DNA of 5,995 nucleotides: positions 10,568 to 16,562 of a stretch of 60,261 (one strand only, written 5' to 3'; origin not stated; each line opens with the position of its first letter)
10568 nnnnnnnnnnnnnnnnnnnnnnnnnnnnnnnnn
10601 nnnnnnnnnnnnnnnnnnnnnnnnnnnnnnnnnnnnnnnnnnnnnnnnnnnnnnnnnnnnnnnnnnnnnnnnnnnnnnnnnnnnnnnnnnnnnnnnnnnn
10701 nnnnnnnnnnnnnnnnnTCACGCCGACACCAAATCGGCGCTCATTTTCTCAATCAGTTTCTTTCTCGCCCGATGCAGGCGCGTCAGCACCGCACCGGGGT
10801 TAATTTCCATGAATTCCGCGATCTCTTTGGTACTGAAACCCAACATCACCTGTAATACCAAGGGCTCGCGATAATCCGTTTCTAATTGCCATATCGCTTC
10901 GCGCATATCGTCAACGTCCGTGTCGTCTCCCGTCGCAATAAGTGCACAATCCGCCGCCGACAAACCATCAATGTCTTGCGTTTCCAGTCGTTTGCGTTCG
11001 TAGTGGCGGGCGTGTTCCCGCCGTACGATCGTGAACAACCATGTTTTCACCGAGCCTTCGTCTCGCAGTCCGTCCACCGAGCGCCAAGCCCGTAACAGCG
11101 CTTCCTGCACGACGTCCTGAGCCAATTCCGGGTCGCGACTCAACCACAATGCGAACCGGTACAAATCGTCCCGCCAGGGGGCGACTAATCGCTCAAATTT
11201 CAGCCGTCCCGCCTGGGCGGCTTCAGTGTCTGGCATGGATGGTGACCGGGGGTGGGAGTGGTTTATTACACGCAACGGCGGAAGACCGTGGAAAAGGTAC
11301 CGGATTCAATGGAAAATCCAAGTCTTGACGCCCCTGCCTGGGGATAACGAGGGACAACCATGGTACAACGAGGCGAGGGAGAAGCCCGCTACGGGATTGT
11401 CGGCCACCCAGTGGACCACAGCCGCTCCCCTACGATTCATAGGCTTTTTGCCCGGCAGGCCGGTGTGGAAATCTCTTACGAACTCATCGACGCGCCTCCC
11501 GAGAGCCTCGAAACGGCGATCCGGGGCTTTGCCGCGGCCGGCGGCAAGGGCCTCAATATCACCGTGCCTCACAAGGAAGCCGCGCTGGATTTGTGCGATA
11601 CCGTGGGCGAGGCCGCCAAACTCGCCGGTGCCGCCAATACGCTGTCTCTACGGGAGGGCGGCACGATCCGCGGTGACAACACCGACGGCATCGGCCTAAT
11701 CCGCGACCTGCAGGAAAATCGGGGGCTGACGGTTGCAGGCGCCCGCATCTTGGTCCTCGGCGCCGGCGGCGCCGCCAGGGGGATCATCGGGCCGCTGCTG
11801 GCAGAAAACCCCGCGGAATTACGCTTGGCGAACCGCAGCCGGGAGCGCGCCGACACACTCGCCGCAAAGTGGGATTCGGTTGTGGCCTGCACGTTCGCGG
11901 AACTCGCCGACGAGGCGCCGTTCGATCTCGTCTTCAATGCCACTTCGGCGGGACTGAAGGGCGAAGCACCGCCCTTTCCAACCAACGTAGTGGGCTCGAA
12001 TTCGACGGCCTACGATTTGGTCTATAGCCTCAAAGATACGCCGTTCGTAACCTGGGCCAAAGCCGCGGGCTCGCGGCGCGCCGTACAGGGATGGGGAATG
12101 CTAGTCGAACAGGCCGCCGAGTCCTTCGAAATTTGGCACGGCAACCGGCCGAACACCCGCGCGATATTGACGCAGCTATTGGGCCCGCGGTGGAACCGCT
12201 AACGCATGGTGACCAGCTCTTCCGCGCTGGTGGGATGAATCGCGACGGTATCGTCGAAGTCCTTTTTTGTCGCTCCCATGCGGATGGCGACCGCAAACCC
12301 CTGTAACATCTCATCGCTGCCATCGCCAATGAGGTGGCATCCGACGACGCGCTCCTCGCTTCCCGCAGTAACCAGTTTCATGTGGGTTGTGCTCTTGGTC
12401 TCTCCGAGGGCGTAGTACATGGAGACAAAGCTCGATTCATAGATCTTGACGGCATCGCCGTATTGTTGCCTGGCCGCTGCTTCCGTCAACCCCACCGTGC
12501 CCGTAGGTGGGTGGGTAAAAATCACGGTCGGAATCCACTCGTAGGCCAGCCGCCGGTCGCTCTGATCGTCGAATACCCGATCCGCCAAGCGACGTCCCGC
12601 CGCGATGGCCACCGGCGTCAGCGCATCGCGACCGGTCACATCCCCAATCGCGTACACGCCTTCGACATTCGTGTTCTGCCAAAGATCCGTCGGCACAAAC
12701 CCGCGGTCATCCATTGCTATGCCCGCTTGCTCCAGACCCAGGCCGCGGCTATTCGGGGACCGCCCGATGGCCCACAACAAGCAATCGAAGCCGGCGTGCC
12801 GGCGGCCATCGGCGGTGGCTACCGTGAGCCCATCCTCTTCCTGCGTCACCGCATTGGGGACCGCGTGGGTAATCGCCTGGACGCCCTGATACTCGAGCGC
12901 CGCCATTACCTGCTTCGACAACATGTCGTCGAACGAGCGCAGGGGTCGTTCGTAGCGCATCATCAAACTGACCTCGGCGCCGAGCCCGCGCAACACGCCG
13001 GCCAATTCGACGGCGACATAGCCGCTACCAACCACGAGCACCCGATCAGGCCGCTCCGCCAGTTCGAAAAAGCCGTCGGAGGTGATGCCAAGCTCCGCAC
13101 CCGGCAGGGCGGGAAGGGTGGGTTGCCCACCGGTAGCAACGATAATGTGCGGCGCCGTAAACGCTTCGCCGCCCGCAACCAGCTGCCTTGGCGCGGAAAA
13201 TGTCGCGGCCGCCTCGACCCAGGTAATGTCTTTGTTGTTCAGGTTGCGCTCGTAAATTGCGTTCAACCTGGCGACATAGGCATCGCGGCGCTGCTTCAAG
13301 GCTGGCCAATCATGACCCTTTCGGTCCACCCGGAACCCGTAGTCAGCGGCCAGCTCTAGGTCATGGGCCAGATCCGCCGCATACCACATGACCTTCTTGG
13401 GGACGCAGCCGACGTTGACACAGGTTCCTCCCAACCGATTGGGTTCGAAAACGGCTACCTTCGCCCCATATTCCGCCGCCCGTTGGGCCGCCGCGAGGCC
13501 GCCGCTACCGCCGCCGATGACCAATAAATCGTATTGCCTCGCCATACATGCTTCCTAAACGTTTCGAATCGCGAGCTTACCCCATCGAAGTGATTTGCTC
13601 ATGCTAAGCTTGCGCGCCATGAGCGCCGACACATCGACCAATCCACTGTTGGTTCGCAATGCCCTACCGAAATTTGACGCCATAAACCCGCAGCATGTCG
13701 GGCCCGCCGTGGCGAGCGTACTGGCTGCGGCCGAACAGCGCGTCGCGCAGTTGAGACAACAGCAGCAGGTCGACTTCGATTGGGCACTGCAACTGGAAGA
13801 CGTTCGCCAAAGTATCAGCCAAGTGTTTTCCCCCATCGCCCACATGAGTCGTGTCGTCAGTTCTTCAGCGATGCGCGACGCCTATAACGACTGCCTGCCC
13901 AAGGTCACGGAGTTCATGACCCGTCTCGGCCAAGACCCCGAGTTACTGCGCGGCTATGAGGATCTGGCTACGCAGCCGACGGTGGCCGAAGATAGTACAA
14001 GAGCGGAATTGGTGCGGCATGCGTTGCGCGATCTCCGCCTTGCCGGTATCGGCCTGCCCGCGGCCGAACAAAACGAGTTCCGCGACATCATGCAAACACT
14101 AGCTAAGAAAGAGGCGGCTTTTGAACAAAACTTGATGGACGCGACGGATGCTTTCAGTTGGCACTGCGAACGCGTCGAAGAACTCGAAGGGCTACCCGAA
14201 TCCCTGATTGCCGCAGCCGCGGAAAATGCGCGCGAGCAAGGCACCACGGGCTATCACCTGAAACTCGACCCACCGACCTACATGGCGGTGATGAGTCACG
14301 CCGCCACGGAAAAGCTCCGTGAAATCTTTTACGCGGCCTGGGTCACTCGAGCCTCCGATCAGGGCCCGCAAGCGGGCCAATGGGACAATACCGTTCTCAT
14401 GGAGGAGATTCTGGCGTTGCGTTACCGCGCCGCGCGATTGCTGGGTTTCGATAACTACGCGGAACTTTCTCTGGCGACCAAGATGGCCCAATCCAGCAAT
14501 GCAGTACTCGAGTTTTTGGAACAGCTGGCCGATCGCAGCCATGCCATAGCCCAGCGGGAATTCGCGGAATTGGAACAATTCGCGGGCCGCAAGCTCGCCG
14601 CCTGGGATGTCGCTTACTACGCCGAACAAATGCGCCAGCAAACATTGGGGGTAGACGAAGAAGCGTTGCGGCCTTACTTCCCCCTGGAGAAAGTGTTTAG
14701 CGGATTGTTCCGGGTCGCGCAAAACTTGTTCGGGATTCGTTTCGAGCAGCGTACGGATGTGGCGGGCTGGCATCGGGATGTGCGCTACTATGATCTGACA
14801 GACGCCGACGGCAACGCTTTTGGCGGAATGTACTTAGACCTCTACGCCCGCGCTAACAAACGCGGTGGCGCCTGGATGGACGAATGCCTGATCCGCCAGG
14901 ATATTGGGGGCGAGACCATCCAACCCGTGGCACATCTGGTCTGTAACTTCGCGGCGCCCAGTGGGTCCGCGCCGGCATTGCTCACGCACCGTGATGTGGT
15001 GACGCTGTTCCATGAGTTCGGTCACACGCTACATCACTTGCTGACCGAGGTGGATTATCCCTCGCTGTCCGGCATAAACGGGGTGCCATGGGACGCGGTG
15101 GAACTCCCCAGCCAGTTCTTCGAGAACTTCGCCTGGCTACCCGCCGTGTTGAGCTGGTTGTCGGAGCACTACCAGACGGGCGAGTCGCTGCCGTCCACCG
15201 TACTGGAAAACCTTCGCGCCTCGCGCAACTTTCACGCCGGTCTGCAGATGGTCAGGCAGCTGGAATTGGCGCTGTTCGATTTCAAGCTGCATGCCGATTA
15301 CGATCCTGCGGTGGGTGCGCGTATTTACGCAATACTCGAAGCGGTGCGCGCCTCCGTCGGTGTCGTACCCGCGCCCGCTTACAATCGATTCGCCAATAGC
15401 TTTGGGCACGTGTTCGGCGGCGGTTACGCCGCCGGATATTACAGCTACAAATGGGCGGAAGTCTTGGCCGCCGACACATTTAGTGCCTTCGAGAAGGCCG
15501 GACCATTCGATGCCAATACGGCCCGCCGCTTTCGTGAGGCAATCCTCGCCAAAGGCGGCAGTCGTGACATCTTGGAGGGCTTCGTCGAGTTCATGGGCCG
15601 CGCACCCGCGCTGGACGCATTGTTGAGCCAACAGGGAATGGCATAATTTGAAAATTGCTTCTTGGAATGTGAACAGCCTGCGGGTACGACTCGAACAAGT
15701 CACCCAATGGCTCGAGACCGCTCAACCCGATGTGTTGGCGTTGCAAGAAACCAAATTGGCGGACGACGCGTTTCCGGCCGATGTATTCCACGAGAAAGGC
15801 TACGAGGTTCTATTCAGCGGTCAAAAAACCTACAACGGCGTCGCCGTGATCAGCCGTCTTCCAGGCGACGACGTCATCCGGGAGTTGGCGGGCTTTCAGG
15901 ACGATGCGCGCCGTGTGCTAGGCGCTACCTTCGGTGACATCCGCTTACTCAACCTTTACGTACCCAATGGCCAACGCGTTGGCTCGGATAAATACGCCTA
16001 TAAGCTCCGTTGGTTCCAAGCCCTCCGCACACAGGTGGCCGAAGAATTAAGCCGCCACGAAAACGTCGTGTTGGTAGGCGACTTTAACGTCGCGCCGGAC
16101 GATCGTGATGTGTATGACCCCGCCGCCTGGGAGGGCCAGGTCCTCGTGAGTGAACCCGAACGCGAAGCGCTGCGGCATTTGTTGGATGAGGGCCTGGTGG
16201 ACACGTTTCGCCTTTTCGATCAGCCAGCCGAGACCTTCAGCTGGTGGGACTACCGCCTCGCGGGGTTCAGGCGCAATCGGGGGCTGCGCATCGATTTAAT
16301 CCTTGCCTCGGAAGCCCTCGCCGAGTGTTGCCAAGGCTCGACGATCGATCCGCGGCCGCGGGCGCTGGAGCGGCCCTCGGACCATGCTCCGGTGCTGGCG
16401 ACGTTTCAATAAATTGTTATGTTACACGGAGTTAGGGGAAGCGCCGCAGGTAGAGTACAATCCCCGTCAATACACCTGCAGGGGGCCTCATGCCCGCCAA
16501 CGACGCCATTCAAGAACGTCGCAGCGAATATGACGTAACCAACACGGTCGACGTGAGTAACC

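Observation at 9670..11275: ECF sigma/anti-sigma operon ending in an HvfA/EGKCG-type Cys-repeat peptide, with no DUF692/DUF2063 maturation genes nearby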

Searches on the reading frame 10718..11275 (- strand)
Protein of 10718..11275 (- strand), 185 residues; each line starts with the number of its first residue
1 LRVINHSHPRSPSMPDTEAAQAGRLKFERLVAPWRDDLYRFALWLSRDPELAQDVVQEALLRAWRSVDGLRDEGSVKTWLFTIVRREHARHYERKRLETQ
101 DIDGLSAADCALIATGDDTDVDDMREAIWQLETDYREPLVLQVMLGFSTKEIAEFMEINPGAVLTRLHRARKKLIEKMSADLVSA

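Call 3: search_protein_families(library=ncbifam, proteins=[window:10718-11275:-], max_evalue=1)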
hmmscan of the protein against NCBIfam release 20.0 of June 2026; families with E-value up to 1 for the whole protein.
window:10718-11275:- (185 aa): 82 families (the best 25 are shown)
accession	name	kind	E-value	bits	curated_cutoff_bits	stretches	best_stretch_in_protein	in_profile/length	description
NF009170.0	PRK12517.1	subfamily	1.5e-54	184.3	197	1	24-180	22-178/188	RNA polymerase sigma factor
NF009185.0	PRK12533.1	equivalog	7.9e-27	94.4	248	1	12-179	16-194/231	RNA polymerase sigma factor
NF058625.1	sigma_PG0214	equivalog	4.2e-26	91.7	130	1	26-179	5-162/170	GFO_1088 family ECF-type sigma factor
TIGR02983.1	SigE-fam_strep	subfamily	1.1e-24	87.1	141.55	1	22-179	3-159/162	SigE family RNA polymerase sigma factor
NF009198.0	PRK12546.1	equivalog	1.1e-24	87.1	270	1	38-179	20-162/188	RNA polymerase sigma factor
NF009199.0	PRK12547.1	subfamily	1.2e-23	83.5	219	1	37-179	18-161/184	RNA polymerase sigma factor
NF007216.0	PRK09638.1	equivalog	1.5e-23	83.5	194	1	26-180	19-176/180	RNA polymerase sigma factor SigY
NF007227.0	PRK09645.1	subfamily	1.8e-23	83.4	202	1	27-174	15-166/177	sigma-70 family RNA polymerase sigma factor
TIGR02947.1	SigH_actino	hypoth_equivalog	3.9e-22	78.9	251.55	1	21-181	7-181/193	RNA polymerase sigma-70 factor, TIGR02947 family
TIGR02950.1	SigM_subfam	subfamily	5.1e-22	78.4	147.95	1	28-176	3-156/159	RNA polymerase sigma factor, SigM family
TIGR02937.1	sigma70-ECF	superfamily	8.2e-22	77.6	42.9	1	27-178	3-165/165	sigma-70 family RNA polymerase sigma factor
NF008888.0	PRK11922.1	equivalog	9.5e-22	77.7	204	1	19-182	24-200/231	RNA polymerase sigma factor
NF007225.0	PRK09643.1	equivalog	1.3e-21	77.2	190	1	23-179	25-183/204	RNA polymerase sigma factor SigM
NF009192.0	PRK12540.1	equivalog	2.4e-21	76.2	307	1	37-178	17-159/182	RNA polymerase sigma factor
NF009169.0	PRK12516.1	equivalog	1.5e-20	73.4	321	1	26-177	11-163/188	RNA polymerase sigma factor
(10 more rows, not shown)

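Call 4: search_protein_families(library=pfam, proteins=[window:10718-11275:-], max_evalue=1)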
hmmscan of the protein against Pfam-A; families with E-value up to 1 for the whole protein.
window:10718-11275:- (185 aa): 9 families
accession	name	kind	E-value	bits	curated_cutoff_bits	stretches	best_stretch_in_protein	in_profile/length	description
PF04542.20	Sigma70_r2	-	4.9e-16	58.7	24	1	30-96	1-69/71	Sigma-70 region 2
PF08281.18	Sigma70_r4_2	-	7.3e-15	54.8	25.7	1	124-174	4-54/54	Sigma-70, region 4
PF22029.2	PhyR_sigma2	-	3.7e-05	24.1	27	1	39-84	9-54/55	Sigma2 domain of PhyR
PF07638.17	Sigma70_ECF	-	5.3e-05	23.6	21.1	1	116-178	118-183/185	ECF sigma factor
PF00196.25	GerE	-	0.013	15.6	23.5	1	136-174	6-45/57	Bacterial regulatory proteins, luxR family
PF04545.22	Sigma70_r4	-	0.048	13.6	24.1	1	145-174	19-48/50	Sigma-70, region 4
PF04967.18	HTH_10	-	0.075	13.3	23.1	1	148-176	25-53/53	HTH DNA binding domain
PF20696.2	UbiD_C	-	0.084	13.3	24.2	1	73-134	31-92/127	3-octaprenyl-4-hydroxybenzoate carboxy-lyase C-terminal domain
PF22233.2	PhyR_sigma-like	-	0.17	12.2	27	1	136-169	9-42/50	Response regulator PhyR, sigma-like domain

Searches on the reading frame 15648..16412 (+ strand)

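Call 7: search_protein_families(library=pfam, proteins=[window:15648-16412:+], max_evalue=0.001)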
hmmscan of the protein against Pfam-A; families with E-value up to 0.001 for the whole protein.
window:15648-16412:+ (254 aa): 1 family
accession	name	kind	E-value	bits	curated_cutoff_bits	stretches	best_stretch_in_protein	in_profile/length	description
PF03372.29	Exo_endo_phos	-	1.2e-33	117.1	24.5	1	4-246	1-225/225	Endonuclease/Exonuclease/phosphatase family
